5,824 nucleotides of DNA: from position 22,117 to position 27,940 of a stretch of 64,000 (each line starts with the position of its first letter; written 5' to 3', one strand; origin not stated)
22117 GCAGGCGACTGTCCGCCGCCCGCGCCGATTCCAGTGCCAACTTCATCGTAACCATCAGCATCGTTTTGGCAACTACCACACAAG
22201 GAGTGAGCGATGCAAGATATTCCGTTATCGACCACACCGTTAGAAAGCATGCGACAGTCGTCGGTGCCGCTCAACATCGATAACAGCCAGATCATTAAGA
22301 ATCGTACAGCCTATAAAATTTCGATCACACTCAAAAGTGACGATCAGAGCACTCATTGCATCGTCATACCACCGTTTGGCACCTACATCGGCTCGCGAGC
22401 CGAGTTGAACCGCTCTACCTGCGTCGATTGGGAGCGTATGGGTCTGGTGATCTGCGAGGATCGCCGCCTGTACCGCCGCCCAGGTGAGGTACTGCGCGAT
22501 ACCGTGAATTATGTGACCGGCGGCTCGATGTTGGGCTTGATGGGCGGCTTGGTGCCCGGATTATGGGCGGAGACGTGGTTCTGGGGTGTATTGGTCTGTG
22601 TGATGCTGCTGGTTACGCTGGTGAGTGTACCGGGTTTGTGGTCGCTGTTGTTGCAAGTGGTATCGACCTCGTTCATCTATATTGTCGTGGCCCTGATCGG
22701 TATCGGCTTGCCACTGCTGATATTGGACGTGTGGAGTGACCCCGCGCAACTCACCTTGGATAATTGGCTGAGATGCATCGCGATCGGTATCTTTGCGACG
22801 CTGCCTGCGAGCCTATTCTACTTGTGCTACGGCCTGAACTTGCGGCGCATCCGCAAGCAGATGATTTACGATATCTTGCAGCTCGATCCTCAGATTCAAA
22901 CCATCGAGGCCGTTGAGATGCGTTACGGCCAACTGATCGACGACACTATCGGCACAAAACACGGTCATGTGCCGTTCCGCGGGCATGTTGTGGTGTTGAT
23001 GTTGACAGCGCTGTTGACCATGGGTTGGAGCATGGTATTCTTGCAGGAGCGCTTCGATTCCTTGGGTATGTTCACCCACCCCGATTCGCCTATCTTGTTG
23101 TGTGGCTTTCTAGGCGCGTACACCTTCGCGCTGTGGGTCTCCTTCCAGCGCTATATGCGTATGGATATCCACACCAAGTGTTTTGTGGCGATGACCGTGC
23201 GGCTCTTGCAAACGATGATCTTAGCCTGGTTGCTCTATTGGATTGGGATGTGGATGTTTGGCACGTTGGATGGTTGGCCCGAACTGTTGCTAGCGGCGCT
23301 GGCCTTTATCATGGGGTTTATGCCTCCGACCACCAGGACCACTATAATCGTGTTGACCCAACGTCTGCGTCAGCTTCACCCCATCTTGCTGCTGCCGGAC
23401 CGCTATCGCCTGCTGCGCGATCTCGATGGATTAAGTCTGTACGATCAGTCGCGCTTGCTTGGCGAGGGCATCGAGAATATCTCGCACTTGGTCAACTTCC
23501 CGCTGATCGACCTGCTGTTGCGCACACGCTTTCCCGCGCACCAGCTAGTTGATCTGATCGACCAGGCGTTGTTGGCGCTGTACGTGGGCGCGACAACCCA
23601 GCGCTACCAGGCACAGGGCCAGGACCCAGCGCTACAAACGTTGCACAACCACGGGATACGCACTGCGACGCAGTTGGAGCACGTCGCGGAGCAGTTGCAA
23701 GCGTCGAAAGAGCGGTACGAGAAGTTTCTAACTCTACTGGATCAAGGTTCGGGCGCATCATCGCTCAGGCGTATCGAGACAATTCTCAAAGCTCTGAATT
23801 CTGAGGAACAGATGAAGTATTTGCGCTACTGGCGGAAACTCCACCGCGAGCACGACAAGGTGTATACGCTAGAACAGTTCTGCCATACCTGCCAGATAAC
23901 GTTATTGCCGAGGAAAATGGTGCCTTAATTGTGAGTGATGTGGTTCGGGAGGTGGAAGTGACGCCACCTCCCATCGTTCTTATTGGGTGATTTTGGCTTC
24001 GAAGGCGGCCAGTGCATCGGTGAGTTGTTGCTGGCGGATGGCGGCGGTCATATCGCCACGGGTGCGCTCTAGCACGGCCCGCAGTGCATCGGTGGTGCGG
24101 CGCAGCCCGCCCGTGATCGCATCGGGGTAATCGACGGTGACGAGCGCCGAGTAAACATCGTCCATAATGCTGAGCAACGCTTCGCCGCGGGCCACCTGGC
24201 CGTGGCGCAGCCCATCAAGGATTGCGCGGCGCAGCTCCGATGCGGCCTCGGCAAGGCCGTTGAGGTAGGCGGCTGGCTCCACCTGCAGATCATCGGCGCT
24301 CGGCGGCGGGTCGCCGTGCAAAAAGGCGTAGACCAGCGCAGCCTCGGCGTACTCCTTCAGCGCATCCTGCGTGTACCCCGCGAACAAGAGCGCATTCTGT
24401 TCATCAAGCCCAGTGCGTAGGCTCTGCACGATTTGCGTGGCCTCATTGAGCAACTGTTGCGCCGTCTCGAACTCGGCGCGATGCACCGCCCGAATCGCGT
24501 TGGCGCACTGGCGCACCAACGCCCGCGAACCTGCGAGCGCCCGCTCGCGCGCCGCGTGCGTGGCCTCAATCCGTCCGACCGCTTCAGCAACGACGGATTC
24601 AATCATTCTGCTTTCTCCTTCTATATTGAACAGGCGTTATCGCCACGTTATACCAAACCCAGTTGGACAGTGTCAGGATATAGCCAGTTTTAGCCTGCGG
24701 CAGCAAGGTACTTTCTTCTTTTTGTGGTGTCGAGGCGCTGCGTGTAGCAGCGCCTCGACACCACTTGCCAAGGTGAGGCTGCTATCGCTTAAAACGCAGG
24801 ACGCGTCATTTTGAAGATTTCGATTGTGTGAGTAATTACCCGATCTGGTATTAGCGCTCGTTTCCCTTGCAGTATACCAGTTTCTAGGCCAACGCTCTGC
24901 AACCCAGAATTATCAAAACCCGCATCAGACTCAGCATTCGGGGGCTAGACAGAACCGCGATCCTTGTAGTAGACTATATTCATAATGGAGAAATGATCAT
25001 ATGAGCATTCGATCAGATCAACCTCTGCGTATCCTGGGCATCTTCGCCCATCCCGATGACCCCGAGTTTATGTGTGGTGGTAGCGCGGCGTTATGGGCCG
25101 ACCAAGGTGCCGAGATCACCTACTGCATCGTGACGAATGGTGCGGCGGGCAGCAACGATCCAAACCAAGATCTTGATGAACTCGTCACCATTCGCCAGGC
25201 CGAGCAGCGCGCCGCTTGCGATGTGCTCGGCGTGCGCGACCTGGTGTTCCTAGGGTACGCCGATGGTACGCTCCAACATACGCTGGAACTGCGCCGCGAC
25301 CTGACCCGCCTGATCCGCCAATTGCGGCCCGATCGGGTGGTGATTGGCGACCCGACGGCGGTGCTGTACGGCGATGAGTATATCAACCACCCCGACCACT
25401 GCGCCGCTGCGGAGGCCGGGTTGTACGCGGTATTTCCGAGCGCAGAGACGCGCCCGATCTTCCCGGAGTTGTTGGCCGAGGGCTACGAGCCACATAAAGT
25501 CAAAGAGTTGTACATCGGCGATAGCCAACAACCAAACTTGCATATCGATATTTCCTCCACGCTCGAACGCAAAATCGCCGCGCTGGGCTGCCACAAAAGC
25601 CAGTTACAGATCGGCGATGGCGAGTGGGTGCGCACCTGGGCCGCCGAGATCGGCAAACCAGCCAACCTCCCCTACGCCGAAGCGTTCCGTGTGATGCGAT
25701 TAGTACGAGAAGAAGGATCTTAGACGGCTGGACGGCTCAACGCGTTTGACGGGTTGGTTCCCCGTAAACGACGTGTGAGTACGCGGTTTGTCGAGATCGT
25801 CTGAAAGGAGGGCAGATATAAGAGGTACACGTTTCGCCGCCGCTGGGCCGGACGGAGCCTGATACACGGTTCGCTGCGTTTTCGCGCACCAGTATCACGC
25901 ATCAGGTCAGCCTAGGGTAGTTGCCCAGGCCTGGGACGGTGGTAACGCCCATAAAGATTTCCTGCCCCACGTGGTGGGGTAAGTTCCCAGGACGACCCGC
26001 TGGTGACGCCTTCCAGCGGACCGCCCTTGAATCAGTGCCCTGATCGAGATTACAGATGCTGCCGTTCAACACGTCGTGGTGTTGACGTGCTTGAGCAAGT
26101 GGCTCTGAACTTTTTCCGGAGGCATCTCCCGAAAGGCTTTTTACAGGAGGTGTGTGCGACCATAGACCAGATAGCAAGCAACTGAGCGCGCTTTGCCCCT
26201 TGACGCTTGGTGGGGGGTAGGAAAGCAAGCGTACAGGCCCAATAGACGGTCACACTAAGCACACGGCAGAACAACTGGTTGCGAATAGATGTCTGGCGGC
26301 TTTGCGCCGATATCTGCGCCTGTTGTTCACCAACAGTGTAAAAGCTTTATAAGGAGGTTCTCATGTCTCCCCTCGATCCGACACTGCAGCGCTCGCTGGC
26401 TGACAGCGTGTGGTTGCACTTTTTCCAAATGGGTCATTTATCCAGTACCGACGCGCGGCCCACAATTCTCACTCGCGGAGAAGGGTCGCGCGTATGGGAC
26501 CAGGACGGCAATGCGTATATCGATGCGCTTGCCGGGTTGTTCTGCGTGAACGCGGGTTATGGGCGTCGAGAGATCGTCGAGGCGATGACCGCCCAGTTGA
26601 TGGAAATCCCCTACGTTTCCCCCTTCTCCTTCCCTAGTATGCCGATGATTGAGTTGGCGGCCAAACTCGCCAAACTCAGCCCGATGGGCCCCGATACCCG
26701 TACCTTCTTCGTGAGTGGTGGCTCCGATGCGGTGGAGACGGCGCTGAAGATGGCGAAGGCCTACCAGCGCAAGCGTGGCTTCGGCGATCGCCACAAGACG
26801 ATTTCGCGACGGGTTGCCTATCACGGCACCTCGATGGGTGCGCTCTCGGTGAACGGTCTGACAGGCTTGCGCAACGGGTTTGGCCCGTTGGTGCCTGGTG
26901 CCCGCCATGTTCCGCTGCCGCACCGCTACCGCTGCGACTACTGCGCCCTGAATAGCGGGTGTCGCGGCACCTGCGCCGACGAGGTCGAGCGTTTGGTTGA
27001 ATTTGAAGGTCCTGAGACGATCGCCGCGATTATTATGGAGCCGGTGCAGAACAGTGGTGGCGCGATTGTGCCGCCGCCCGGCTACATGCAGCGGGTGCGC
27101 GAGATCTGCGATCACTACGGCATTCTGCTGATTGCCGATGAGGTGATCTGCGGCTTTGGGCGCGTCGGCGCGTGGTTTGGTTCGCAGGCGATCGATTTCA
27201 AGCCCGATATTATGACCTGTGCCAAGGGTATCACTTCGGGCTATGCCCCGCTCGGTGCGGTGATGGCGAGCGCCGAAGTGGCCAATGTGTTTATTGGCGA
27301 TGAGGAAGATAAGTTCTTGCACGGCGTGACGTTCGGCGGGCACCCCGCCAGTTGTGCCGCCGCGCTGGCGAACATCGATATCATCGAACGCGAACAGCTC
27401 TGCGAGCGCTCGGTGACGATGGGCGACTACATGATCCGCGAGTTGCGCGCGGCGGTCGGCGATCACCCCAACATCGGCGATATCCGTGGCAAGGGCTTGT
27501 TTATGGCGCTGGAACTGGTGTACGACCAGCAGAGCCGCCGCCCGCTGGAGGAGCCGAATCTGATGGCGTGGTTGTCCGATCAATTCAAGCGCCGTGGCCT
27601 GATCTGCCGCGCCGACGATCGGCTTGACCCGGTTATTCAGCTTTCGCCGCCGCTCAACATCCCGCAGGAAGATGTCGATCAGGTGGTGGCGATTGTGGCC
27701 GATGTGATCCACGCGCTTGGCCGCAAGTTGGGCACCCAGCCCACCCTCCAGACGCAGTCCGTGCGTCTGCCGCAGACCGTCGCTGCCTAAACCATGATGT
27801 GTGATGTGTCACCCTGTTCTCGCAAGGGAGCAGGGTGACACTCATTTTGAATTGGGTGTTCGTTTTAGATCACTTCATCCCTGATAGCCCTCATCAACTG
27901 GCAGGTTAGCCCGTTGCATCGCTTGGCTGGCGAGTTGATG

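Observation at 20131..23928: Tandem paralogous polytopic membrane proteins with conserved cytoplasmic Cys/WER motif and C-terminal HhH-like module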

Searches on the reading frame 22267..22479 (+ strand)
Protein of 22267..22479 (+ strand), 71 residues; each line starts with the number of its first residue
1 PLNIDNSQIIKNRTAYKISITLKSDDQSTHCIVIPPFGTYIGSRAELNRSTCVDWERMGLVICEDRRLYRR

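Call 67: predict_structure(alignment_id=A4)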
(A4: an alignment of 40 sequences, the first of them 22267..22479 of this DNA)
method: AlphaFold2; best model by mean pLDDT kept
length: 71 residues; sequences in the alignment: 40
mean_pLDDT: 87.9   pTM: 0.71
mean pLDDT of the five models: 87.9, 87.6, 85.3, 84.8, 84.7
residues with pLDDT >= 90: 42; 70-90: 20; 50-70: 8; < 50: 1
segments of 3 or more residues with pLDDT < 50: none
pLDDT, mean of each block of 10 residues (from residue 1): 76 97 86 96 90 93 81 49
secondary structure, 60 per line:
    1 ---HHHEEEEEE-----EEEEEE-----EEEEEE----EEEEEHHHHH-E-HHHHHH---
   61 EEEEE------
elements in order: E7-12 E18-23 E29-34 E39-43 H44-48 H52-57 E61-65

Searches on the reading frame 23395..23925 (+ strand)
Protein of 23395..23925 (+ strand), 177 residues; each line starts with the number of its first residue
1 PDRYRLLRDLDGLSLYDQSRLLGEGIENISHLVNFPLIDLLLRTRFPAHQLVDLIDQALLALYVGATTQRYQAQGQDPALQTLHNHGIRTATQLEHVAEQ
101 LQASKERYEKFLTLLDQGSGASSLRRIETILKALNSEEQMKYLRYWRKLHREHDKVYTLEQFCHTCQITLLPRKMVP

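Call 46: search_solved_structures(query=A2, max_evalue=10, show_alignments=3)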
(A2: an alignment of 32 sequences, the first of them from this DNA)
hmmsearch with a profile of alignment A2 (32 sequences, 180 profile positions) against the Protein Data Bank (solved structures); distinct sequences matched with E-value up to 10: 2.
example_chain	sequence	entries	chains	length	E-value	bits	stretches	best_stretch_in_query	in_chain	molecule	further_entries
5ysc_A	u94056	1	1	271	0.97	12.4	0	9-37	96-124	Vitamin B12-binding protein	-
6jp1_A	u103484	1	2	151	1.5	11.8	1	74-136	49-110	Myoglobin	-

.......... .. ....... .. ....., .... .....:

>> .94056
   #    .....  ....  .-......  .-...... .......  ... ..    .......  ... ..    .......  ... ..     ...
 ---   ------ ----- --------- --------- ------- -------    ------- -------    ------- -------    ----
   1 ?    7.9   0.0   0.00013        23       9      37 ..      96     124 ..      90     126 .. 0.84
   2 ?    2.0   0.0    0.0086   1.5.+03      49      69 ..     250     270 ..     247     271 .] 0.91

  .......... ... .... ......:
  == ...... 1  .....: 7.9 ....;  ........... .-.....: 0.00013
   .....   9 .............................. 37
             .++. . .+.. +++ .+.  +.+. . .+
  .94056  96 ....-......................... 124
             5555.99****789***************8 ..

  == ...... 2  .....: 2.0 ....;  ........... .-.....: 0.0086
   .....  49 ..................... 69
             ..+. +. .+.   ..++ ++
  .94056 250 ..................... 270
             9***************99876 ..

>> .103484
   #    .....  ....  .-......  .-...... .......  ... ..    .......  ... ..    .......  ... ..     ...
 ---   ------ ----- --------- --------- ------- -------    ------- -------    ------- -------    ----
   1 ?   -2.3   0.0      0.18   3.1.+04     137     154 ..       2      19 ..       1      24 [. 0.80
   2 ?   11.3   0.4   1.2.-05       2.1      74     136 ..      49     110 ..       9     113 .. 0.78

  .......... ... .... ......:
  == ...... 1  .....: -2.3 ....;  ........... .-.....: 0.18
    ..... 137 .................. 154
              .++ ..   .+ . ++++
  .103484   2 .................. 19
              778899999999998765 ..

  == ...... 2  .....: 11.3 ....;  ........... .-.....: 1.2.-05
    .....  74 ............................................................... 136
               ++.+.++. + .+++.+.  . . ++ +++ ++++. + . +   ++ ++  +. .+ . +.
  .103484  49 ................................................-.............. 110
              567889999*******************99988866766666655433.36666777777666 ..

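Call 47: search_protein_families(library=pfam, alignment_id=A2, max_evalue=10)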
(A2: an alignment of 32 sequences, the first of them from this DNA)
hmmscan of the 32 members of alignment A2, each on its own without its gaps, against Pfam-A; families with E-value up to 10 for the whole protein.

A. member 1, seq(177 aa): 3 families
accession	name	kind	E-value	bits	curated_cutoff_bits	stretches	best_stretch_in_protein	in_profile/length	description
PF19260.4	DUF5903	-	0.061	13.7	25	1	126-174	24-72/129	Family of unknown function (DUF5903)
PF03216.18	Rhabdo_ncap_2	-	0.085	12.7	25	1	62-146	181-264/293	Rhabdovirus nucleoprotein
PF03610.21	EIIA-man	-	0.25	11.9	21.4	1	85-138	6-58/116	PTS system fructose IIA component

B. families by the number of members that match (of 32 scanned): 29 families (the first 25 are shown)
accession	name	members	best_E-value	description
PF22993.4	SAM_EPH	16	0.0016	Ephrin receptor 1 SAM domain-like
PF21794.3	RAD51D_N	16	0.0026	RAD51D, N-terminal domain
PF14229.12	DUF4332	12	0.0041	Domain of unknown function (DUF4332)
PF14520.12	HHH_5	11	0.0046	Helix-hairpin-helix domain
PF12651.13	RHH_3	5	0.0079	Ribbon-helix-helix domain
PF21999.2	IMS_HHH_1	4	0.065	DNA polymerase-iota, thumb domain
PF24983.1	DUF7774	3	0.019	Domain of unknown function (DUF7774)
PF03910.19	Adeno_PV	3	0.098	Adenovirus minor core protein PV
PF04994.19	TfoX_C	2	0.022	TfoX C-terminal domain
PF04255.20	DUF433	2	0.036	Protein of unknown function (DUF433)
PF10029.15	DUF2271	2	0.15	Predicted periplasmic protein (DUF2271)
PF15835.10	DUF4715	1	0.0038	Domain of unknown function (DUF4715)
PF05977.19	MFS_3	1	0.013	Transmembrane secretion effector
PF06252.17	GemA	1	0.015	Bacteriophage Mu, GemA protein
PF12896.12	ANAPC4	1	0.033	Anaphase-promoting complex, cyclosome, subunit 4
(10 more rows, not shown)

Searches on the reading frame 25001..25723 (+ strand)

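Call 17: search_protein_families(library=pfam, proteins=[window:25001-25723:+], max_evalue=0.001)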
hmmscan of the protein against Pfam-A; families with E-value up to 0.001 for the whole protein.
window:25001-25723:+ (240 aa): 1 family
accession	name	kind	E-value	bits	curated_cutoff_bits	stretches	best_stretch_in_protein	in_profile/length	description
PF02585.22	PIG-L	-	5.7e-30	104.9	28.2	1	14-143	3-128/129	GlcNAc-PI de-N-acetylase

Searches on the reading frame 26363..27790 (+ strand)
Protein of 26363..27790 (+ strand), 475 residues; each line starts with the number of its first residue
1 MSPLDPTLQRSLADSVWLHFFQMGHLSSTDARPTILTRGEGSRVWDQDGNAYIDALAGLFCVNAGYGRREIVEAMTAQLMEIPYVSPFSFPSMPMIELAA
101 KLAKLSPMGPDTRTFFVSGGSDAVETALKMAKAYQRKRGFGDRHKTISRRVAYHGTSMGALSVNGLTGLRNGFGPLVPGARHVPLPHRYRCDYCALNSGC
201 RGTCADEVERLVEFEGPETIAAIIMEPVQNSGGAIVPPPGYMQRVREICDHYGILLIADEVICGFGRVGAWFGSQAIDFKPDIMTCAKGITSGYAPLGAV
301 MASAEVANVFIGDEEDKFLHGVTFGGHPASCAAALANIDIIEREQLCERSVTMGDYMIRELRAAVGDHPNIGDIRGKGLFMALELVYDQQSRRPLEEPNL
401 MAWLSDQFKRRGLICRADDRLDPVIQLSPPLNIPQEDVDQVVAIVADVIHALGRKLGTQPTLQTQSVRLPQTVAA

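Call 17: search_protein_families(library=pfam, proteins=[window:26363-27790:+], max_evalue=0.001)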
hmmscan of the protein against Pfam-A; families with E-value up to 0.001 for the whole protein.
window:26363-27790:+ (475 aa): 1 family
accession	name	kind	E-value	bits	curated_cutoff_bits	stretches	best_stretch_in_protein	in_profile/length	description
PF00202.27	Aminotran_3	-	3e-99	332.9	30.5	1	33-448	10-402/403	Aminotransferase class-III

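Call 89: find_homologous_proteins(query=window:26363-27787:+, max_evalue=1e-100)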
Query window:26363-27787:+ (475 aa): 7714 proteins with E <= 1e-100 among 8000 candidates; the best 120 are listed.
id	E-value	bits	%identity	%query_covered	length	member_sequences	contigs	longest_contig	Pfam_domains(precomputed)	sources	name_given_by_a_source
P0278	0.0e+0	1095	100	100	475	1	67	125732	PF00202.28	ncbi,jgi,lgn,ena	jgi:adenosylmethionine-8-amino-7-oxononanoate aminotransferase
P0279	9.7e-283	956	85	100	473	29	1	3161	PF00202.28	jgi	jgi:adenosylmethionine-8-amino-7-oxononanoate aminotransferase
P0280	2.9e-278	942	84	100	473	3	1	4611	PF00202.28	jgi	jgi:adenosylmethionine-8-amino-7-oxononanoate aminotransferase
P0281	4.9e-277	937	84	100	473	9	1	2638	PF00202.28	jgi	jgi:adenosylmethionine-8-amino-7-oxononanoate aminotransferase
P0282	7.0e-277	937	84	100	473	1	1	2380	PF00202.28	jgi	jgi:adenosylmethionine-8-amino-7-oxononanoate aminotransferase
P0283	1.4e-276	936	83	100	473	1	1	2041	PF00202.28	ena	-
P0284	2.6e-276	935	84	100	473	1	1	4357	PF00202.28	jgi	jgi:adenosylmethionine-8-amino-7-oxononanoate aminotransferase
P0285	2.9e-276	935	84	100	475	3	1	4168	PF00202.28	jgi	jgi:adenosylmethionine-8-amino-7-oxononanoate aminotransferase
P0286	4.6e-276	934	83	100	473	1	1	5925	PF00202.28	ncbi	-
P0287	3.7e-275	931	83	100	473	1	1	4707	PF00202.28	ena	-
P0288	4.2e-275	931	84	100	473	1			PF00202.28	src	-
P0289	4.5e-275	931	85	99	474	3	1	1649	PF00202.28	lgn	-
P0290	7.2e-275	930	83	99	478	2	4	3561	PF00202.28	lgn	-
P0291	9.0e-275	930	84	100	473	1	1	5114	PF00202.28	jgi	jgi:adenosylmethionine-8-amino-7-oxononanoate aminotransferase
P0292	5.5e-274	927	84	97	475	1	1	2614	PF00202.28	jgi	jgi:adenosylmethionine-8-amino-7-oxononanoate aminotransferase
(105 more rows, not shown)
